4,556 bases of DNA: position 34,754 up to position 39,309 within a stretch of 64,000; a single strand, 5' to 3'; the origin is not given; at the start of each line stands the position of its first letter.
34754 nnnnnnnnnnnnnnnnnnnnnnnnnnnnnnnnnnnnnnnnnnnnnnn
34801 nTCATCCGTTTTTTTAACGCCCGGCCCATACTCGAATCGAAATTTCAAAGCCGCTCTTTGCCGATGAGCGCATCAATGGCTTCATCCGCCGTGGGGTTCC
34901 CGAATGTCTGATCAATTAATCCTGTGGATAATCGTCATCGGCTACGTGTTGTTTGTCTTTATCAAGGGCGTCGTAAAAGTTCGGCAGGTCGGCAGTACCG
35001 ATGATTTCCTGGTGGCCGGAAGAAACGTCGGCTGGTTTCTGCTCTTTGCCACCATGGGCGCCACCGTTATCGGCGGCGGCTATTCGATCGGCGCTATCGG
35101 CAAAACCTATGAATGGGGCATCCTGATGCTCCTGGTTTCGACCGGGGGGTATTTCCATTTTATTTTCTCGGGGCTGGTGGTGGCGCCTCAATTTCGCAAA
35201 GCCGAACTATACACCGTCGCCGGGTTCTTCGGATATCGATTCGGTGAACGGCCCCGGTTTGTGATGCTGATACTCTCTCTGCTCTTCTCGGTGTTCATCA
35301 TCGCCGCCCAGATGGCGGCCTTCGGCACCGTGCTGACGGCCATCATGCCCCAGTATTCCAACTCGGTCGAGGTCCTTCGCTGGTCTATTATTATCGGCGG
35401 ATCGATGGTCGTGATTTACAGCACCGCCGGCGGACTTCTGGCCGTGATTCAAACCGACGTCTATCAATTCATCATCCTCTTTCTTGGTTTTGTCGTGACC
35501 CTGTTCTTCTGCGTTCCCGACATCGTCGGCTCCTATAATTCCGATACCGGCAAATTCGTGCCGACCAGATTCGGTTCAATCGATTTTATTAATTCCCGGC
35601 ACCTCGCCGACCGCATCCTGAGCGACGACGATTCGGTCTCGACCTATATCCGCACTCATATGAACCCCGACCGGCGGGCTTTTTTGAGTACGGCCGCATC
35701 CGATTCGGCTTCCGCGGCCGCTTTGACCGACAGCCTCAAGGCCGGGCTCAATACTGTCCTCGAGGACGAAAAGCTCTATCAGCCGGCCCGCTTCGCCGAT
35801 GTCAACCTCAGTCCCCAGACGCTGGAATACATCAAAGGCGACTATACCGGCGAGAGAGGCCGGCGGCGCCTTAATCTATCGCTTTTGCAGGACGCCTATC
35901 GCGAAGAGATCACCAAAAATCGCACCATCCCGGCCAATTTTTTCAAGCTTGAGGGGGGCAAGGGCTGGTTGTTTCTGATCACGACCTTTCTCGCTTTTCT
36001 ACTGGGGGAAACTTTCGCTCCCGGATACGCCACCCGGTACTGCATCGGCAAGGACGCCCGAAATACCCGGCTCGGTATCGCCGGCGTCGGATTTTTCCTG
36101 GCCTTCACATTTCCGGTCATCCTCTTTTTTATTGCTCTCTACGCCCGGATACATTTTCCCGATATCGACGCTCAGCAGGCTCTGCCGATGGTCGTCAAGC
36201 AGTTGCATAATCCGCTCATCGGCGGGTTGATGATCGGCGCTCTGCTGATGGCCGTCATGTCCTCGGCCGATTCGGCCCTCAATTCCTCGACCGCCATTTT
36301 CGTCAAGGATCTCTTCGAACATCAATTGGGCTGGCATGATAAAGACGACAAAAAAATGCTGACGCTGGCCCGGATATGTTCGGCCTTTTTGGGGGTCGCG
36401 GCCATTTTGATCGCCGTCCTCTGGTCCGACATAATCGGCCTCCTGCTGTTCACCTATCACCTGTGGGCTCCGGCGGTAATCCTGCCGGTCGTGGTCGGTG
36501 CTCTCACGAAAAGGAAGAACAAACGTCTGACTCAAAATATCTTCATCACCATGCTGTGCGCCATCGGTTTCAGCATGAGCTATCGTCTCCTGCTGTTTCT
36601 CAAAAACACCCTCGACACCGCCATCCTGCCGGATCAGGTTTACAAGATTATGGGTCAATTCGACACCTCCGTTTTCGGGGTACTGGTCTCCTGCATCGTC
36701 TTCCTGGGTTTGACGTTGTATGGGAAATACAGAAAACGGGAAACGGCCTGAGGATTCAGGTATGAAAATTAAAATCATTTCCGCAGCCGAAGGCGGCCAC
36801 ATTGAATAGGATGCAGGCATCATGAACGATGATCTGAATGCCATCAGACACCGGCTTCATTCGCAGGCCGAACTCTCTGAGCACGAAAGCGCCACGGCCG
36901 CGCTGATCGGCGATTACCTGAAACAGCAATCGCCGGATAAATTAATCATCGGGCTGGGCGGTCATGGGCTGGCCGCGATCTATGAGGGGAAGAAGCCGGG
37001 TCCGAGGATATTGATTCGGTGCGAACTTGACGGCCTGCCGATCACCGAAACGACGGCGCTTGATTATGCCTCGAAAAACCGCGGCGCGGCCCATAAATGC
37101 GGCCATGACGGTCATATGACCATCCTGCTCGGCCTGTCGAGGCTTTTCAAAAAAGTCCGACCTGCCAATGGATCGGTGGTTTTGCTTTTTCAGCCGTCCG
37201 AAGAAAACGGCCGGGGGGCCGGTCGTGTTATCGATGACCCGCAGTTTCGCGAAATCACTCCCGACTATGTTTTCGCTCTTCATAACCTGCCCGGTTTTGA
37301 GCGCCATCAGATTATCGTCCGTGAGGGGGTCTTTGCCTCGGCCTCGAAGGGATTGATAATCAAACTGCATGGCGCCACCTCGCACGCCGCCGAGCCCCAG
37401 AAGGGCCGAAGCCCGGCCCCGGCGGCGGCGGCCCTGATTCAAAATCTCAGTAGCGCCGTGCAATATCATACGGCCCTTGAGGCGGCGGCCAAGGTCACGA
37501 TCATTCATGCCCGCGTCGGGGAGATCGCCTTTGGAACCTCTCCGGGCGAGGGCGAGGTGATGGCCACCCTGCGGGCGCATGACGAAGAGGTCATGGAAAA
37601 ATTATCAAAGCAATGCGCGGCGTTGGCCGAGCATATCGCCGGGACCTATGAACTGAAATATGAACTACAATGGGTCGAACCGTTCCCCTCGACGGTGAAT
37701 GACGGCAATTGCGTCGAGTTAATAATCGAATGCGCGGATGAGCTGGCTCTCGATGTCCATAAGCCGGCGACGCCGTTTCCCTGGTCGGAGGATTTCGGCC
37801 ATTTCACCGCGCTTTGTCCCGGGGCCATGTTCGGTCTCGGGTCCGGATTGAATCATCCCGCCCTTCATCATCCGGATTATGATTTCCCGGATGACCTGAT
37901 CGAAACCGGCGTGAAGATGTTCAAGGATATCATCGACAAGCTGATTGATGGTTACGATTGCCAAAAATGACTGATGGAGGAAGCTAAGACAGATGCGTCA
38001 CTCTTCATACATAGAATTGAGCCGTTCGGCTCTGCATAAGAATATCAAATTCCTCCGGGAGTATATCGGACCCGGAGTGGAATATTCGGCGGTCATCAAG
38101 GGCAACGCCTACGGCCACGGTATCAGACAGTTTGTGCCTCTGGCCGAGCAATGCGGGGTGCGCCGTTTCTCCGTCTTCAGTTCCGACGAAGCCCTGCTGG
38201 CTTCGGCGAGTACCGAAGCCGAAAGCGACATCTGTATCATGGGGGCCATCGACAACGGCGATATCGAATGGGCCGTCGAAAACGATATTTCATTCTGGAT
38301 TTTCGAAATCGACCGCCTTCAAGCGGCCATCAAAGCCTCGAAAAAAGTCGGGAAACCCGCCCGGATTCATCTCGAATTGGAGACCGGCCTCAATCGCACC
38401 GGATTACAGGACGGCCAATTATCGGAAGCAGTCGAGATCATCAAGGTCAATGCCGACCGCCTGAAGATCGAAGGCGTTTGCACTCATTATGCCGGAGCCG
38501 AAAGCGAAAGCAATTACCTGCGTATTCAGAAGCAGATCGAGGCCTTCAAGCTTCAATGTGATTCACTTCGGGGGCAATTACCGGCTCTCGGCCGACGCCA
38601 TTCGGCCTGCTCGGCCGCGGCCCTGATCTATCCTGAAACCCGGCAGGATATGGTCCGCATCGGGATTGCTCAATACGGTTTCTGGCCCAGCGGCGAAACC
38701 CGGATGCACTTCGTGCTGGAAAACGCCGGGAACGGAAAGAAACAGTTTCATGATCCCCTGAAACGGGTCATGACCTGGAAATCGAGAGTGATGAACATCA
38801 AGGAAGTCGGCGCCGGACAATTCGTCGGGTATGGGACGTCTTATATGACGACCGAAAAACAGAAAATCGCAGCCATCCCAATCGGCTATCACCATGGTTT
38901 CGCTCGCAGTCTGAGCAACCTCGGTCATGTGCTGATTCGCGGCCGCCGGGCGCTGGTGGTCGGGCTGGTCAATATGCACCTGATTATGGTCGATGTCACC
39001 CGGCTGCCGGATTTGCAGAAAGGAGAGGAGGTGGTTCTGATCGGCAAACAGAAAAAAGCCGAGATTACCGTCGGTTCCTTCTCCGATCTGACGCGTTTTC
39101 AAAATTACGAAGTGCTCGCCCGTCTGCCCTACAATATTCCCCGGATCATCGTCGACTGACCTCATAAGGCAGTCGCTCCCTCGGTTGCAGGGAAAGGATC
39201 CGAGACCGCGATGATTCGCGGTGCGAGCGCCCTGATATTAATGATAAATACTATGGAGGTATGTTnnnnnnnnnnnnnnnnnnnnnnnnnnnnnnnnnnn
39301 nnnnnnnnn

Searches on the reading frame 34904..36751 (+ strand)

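Call 10: search_protein_families(library=pfam, proteins=[window:34904-36751:+], max_evalue=0.001)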
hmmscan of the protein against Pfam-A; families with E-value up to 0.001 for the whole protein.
window:34904-36751:+ (615 aa): 1 family
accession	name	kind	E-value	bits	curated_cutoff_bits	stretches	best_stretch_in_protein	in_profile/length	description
PF00474.23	SSF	-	2.8e-36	125.7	22.8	2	35-215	1-176/406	Sodium:solute symporter family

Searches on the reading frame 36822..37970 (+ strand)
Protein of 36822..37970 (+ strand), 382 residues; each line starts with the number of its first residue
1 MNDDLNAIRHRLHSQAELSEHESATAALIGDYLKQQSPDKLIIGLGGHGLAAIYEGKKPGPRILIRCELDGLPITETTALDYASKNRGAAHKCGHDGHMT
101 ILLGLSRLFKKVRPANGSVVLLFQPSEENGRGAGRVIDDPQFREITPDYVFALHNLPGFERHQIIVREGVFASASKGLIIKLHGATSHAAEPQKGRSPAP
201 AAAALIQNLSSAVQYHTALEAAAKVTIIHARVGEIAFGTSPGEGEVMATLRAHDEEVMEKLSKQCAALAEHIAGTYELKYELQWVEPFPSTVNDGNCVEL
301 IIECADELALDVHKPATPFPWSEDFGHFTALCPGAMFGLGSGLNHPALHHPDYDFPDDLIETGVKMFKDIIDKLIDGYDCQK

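Call 10: search_protein_families(library=pfam, proteins=[window:36822-37970:+], max_evalue=0.001)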
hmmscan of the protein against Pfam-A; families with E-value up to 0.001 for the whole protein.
window:36822-37970:+ (382 aa): 2 families
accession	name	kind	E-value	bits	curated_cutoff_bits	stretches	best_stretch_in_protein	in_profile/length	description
PF01546.33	Peptidase_M20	-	1.8e-32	113.4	24.6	1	64-372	1-205/206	Peptidase family M20/M25/M40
PF07687.19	M20_dimer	-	5.8e-07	29.9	21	1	176-276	7-106/107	Peptidase dimerisation domain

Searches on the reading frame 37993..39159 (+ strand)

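Call 10: search_protein_families(library=pfam, proteins=[window:37993-39159:+], max_evalue=0.001)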
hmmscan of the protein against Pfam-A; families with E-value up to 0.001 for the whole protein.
window:37993-39159:+ (388 aa): 2 families
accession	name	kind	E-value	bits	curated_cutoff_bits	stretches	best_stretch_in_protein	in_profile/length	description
PF01168.26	Ala_racemase_N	-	1.1e-44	153.2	24.1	1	11-230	3-218/220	Alanine racemase, N-terminal domain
PF00842.27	Ala_racemase_C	-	9.1e-37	125.9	25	1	259-385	1-126/127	Alanine racemase, C-terminal domain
